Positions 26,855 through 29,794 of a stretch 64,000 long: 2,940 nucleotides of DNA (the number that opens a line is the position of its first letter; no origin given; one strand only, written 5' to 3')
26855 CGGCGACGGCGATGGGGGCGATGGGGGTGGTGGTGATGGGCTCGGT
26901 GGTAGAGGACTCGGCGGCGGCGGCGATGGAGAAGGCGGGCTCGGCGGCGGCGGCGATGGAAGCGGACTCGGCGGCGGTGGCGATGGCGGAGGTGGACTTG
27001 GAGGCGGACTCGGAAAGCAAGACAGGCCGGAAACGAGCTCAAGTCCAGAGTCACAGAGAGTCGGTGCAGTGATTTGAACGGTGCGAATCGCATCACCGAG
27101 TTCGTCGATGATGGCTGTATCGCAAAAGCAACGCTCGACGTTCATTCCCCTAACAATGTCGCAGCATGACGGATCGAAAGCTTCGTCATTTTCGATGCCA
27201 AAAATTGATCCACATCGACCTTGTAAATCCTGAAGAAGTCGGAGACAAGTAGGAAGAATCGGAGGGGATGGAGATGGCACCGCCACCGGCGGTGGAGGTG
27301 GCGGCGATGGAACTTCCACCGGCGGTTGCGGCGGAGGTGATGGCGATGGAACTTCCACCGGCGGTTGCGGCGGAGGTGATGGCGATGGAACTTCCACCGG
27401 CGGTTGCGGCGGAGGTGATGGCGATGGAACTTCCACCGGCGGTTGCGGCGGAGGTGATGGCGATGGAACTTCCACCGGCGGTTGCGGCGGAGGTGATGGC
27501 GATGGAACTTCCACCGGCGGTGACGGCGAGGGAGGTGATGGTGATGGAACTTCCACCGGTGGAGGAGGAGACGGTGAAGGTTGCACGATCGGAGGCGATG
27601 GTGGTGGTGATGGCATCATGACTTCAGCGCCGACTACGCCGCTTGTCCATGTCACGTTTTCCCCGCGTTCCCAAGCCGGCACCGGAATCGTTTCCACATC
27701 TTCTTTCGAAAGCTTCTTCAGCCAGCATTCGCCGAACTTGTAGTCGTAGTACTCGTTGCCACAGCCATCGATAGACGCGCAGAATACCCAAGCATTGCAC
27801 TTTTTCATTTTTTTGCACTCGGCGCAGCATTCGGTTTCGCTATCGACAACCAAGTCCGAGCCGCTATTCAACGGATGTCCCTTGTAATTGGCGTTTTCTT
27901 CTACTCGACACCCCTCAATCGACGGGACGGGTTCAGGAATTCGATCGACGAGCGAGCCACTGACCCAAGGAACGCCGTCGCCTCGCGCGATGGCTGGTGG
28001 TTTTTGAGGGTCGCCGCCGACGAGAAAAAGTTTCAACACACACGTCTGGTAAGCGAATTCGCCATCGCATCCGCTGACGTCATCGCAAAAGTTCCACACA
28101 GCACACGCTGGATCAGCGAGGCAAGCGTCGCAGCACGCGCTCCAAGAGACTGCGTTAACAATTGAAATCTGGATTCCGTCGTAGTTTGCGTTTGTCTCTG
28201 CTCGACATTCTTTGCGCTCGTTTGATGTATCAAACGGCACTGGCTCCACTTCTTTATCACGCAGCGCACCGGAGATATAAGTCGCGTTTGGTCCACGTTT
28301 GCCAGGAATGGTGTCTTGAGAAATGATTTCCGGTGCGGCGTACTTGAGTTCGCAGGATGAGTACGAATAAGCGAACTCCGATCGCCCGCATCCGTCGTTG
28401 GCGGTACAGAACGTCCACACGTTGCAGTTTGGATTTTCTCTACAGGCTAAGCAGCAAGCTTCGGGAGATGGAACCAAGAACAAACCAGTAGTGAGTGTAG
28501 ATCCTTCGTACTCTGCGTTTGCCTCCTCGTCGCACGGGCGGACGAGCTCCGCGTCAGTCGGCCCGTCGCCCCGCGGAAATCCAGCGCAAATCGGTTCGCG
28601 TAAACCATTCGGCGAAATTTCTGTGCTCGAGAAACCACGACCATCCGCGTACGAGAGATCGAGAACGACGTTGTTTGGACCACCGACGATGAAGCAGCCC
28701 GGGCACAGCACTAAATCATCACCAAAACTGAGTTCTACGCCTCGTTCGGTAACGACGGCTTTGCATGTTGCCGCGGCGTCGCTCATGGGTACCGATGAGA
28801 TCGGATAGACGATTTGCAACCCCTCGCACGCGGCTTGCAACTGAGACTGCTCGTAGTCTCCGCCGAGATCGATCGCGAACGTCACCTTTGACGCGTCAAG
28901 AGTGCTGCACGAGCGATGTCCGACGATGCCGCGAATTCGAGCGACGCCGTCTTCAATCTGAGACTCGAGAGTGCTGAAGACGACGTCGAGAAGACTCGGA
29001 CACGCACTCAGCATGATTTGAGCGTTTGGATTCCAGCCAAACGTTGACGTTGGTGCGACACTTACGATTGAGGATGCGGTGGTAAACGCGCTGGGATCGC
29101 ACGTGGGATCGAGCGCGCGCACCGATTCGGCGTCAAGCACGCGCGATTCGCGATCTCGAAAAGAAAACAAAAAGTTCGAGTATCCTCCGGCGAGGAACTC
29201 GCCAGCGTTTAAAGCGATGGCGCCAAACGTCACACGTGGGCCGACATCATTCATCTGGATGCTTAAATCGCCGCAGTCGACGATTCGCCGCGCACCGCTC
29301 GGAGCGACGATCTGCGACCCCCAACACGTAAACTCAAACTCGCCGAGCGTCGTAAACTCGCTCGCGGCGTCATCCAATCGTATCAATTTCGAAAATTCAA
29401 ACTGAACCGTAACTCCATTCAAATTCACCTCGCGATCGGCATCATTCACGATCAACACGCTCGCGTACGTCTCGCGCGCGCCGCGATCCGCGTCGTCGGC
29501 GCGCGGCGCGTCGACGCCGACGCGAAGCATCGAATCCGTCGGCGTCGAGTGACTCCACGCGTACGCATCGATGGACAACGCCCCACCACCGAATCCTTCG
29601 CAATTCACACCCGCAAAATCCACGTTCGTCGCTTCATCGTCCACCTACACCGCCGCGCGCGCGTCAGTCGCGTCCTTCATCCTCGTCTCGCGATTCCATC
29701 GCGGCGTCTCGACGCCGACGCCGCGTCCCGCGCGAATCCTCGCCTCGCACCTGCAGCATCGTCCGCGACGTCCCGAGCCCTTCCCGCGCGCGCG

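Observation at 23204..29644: Giant mosaic cell-surface protein combining extensin-like proline repeats, PAN/apple modules, plant 8-cysteine motifs and a novel repeated domain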

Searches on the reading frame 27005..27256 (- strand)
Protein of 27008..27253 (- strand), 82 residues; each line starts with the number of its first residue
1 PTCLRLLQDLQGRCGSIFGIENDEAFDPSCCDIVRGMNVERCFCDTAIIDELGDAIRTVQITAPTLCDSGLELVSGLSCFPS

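Call 9: search_protein_families(library=pfam, proteins=[window:27008-27253:-], max_evalue=10)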
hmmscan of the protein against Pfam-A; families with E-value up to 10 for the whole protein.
seq(82 aa): 2 families
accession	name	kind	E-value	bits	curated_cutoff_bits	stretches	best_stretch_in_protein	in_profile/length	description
PF00234.27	Tryp_alpha_amyl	-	0.035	14.8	21.7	1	15-52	20-49/76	Protease inhibitor/seed storage/LTP family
PF14547.11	Hydrophob_seed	-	0.11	13.2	23.4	1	17-79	15-84/85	Hydrophobic seed protein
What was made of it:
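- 27017..27247 (-): 8-cysteine-motif unit 1 (aa 800-876). PF00234 E 0.035 and PF14547 E 0.11, both below threshold (call 9).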

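Call 13: search_solved_structures(query=A1, max_evalue=10, show_alignments=3)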
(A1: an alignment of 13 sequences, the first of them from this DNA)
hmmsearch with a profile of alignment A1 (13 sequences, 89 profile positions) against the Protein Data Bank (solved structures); distinct sequences matched with E-value up to 10: 0.
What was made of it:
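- Tried and rejected: The search with the 13-unit 8CM profile found nothing (call 13).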

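Call 19: predict_structure(alignment_id=A1)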
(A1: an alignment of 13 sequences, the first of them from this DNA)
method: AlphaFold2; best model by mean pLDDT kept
length: 84 residues; sequences in the alignment: 13
mean_pLDDT: 81.8   pTM: 0.71
mean pLDDT of the five models: 81.8, 80.7, 80.6, 80.4, 76.1
residues with pLDDT >= 90: 27; 70-90: 43; 50-70: 14; < 50: 0
segments of 3 or more residues with pLDDT < 50: none
pLDDT, mean of each block of 10 residues (from residue 1): 88 77 64 91 91 88 80 81 67
secondary structure, 60 per line:
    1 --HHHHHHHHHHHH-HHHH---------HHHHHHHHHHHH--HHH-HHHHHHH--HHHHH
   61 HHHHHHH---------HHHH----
elements in order: H3-14 H16-19 H29-40 H47-53 H56-67 H77-80
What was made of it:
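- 27017..27247 (-): AF2 helical bundle, pLDDT 81.8 (call 19).
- On 8CM / prolamin superfamily (PF00234, PF14368, PF14547): The AF2 model is helical with pLDDT 81.8 (call 19).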

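Call 32: search_protein_representatives(alignment_id=A1)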
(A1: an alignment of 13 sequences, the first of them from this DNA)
Query: 13 sequences, 89 profile positions. Proteins with E-value up to 0.001 (for the whole library): 62; up to 1e-10: 31; up to 1e-30: 6. The best 62 are listed.
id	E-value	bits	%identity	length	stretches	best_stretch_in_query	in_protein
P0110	3.6e-55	200.4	-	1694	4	3-89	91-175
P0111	7.9e-45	167.3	-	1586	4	3-87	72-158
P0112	1.5e-44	166.4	-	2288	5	3-88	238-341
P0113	1.0e-36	141.3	-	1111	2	2-89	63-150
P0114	2.1e-33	130.7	-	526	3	19-87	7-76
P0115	1.6e-32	127.9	-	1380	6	34-81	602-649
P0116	7.7e-21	90.4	-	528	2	4-86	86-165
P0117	9.5e-21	90.1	-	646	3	6-87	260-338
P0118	6.4e-20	87.5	-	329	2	3-87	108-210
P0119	5.9e-19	84.4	-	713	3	32-88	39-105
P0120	7.0e-19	84.2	-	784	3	3-87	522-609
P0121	2.3e-17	79.3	-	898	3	31-86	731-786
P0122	4.0e-16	75.3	-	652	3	28-87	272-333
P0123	6.1e-16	74.7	-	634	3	6-87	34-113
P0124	2.1e-15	73.0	-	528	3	25-86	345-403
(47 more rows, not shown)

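Call 34: search_protein_families(library=pfam, alignment_id=A3, max_evalue=0.01)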
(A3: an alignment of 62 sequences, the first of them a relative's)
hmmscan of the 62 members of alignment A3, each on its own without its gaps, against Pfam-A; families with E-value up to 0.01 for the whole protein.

A. member 1, P0110 (1694 aa): 2 families
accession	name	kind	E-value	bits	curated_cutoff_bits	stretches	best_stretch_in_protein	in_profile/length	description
PF16403.11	Bact_surface_Ig-like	-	1.1e-13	51.4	27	1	20-77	16-71/71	Bacterial surface protein, Ig-like domain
PF14295.12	PAN_4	-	4.7e-09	36.6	27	1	1306-1355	4-51/51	PAN domain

B. families by the number of members that match (of 62 scanned): 8 families
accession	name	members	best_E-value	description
PF00234.27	Tryp_alpha_amyl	26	6.8e-11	Protease inhibitor/seed storage/LTP family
PF14368.11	LTP_2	10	2.7e-09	Probable lipid transfer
PF16403.11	Bact_surface_Ig-like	9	1.4e-15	Bacterial surface protein, Ig-like domain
PF14295.12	PAN_4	3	5.9e-10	PAN domain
PF13385.13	Laminin_G_3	1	3.5e-09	Concanavalin A-like lectin/glucanases superfamily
PF10825.13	DUF2752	1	5.8e-07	Protein of unknown function (DUF2752)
PF05375.19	Pacifastin_I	1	4.9e-05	Pacifastin inhibitor (LCMII)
PF14547.11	Hydrophob_seed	1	0.0031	Hydrophobic seed protein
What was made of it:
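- On 8CM / prolamin superfamily (PF00234, PF14368, PF14547): Of 62 relatives found by an exhaustive profile search, 26 hit PF00234 (best E 6.8e-11) and 10 hit LTP_2 (calls 32, 34).
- Of 62 exhaustive-profile relatives, 26 hit PF00234 and 10 hit LTP_2 (calls 32, 34).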

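Call 44: search_solved_structures(query=A4, max_evalue=10, show_alignments=3)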
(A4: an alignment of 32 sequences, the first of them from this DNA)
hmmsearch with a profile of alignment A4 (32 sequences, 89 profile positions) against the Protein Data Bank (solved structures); distinct sequences matched with E-value up to 10: 4.
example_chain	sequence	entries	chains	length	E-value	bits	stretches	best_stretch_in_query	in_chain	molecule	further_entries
1s6d_A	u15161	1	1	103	0.043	17.4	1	25-77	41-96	Albumin 8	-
2n2z_A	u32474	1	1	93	0.72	13.5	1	31-81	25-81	Non-specific lipid-transfer protein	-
6frr_A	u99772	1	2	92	1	13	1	29-81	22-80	Non-specific lipid-transfer protein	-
1ouv_A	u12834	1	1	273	8.3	10.1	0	44-82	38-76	conserved hypothetical secreted protein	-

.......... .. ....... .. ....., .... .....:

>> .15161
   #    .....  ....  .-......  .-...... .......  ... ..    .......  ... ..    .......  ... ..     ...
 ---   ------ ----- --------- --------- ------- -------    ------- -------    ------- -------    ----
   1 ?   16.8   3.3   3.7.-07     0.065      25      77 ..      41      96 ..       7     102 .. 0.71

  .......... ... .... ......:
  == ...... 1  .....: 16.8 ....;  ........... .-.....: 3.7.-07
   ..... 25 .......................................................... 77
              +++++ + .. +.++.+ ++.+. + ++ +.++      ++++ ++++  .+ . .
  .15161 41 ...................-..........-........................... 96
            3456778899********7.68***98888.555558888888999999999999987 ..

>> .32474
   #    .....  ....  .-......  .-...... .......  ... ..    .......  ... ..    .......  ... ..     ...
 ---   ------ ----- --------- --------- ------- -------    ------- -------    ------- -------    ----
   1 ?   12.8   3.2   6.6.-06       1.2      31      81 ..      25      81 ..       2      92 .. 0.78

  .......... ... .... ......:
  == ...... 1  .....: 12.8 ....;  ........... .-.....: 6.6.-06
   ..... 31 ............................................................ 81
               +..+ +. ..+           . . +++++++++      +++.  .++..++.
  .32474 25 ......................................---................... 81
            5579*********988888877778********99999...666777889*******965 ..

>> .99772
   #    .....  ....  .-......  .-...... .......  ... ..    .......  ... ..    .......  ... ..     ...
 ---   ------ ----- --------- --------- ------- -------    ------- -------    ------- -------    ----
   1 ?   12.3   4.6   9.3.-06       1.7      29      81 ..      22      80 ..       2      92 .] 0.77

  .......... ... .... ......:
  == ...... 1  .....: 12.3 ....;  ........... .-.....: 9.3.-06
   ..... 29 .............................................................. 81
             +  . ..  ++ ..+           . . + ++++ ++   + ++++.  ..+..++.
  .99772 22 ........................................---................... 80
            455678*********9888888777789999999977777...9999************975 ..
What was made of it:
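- On 8CM / prolamin superfamily (PF00234, PF14368, PF14547): The top PDB profile hits are the 2S albumin 1s6d (E 0.043) and two nsLTPs (call 44).
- The PDB profile hits below E = 2 are a 2S albumin and two nsLTPs (call 44).
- Tried and rejected: Only the profile enlarged with relatives gave weak hits to a 2S albumin and nsLTPs (call 44).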

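Call 77: fold_search(model_id=the predicted structure, library=pdb)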
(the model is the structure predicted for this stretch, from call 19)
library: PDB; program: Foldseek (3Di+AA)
matches with E <= 10: 13; with E <= 0.001: 0
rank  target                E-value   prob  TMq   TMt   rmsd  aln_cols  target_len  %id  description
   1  2n81_MODEL_1_A        2.7e+00  0.14  0.34  0.32   7.7        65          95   15  Solution Structure of Lipid Transfer Protein From Pea Pisum Sativum (released 2016-05-11)
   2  4ph3_A                4.3e+00  0.05  0.29  0.24   6.3        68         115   20  N-terminal domain of the capsid protein from bovine leukaemia virus (with no beta-hairpin) (released 2015-06-10)
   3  4xuw_A                4.5e+00  0.10  0.34  0.32   7.2        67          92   22  Structure of the hazelnut allergen, Cor a 8 (released 2015-10-14)
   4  9byq_A                5.8e+00  0.02  0.21  0.03  12.5        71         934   15  Two-subunit asymmetric unit of Epstein-Barr virus annealase BALF2 ssDNA-annealing complex (released 2025-06-11)
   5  4ph3_B                6.9e+00  0.03  0.33  0.27   8.7        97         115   16  N-terminal domain of the capsid protein from bovine leukaemia virus (with no beta-hairpin) (released 2015-06-10)
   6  7zm7_9                7.7e+00  0.03  0.26  0.23  16.8        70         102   11  CryoEM structure of mitochondrial complex I from Chaetomium thermophilum (inhibited by DDM) (released 2022-11-30)
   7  1w2q_MODEL_1_A        7.7e+00  0.02  0.25  0.20   8.2       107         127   14  allergen arah6 from peanut (Arachis hypogaea) (released 2005-11-02)
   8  4zi2_C                7.7e+00  0.02  0.23  0.17  12.4        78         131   15  BART-like domain of BARTL1/CCDC104 in complex with Arl3FL bound to GppNHp in P21 21 21 (released 2015-11-11)
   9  3nmx_B                9.2e+00  0.07  0.39  0.14   4.4        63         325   17  Crystal structure of APC complexed with Asef (released 2011-07-06)
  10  3k1e_B                9.2e+00  0.03  0.32  0.25   7.7        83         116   13  Crystal structure of odorant binding protein 1 (AaegOBP1) from Aedes aegypti (released 2009-12-08)
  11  4zi3_D                9.2e+00  0.01  0.22  0.17  12.4        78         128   15  BART-like domain of BARTL1/CCDC104 aa1-133 in complex with Arl3FL bound to GppNHp in P1 21 1 (released 2016-03-23)
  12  9byp_B                9.8e+00  0.04  0.33  0.30   6.3        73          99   14  Single subunit of Epstein-Barr virus annealase BALF2 ssDNA-annealing complex (released 2025-06-11)
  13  1v2z                  9.8e+00  0.04  0.35  0.30  10.5        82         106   17  Crystal structure of the C-terminal domain of Thermosynechococcus elongatus BP-1 KaiA (released 2004-06-01)
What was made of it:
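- On 8CM / prolamin superfamily (PF00234, PF14368, PF14547): The Foldseek top hit is a pea LTP, but at E 2.7 and TM 0.34 (call 77).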

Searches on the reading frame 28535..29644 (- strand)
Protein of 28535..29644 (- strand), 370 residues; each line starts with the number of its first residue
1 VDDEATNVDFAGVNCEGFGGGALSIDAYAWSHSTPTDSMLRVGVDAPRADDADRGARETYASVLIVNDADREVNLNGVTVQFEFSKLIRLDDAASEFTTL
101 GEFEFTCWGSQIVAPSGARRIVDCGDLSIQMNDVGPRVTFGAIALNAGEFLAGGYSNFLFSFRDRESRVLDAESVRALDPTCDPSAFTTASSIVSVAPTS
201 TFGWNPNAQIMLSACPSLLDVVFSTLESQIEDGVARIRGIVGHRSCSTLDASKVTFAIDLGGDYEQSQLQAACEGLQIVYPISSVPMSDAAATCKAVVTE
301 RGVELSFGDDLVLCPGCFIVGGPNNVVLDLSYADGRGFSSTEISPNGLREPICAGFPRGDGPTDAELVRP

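Call 64: find_homologous_proteins(query=window:28535-29644:-, max_evalue=0.001)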
Query window:28535-29644:- (370 aa): 9 proteins with E <= 0.001 among 4055 candidates.
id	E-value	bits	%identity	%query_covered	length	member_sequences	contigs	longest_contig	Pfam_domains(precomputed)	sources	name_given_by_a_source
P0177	1.6e-222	756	94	97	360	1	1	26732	-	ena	-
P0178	2.0e-132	460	64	93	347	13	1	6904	-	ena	-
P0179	5.4e-73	264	70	49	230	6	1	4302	-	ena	-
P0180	1.8e-63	233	36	93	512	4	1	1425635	-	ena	-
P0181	1.8e-50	190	40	78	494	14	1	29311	PF14295.13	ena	-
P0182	5.3e-49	185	96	24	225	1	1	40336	-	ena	-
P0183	1.9e-46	177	40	58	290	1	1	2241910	-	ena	-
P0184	5.4e-43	165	40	69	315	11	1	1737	-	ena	-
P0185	2.9e-42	163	42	60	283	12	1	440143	-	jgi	jgi:hypothetical protein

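Call 66: find_encoding_contigs(protein=P0177, flank=1500, max_places=1)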
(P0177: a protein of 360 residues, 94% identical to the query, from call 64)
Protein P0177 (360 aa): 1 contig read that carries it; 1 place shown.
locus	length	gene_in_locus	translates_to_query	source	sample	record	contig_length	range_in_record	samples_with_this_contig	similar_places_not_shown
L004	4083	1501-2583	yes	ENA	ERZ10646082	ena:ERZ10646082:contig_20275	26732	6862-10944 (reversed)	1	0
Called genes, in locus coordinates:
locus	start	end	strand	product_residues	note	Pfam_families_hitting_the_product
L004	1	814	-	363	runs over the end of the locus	-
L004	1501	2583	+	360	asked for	-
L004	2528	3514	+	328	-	PF00024:PAN_1 (faint), PF14295:PAN_4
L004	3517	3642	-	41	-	-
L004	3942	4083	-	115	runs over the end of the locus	-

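Call 67: find_encoding_contigs(protein=P0178, flank=1500, max_places=1)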
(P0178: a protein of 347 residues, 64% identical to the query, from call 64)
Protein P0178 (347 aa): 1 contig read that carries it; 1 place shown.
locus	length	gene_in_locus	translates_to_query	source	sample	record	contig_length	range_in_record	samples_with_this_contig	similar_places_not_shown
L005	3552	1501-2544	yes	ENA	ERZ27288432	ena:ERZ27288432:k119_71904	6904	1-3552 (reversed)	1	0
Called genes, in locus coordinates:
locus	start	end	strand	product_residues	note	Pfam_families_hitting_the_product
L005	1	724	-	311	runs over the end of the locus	PF00887:ACBP, PF12796:Ank_2, PF13606:Ank_3 (faint), PF13637:Ank_4, PF13857:Ank_5 (weak), PF00023:Ank (weak)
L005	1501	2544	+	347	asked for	-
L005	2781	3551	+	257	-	?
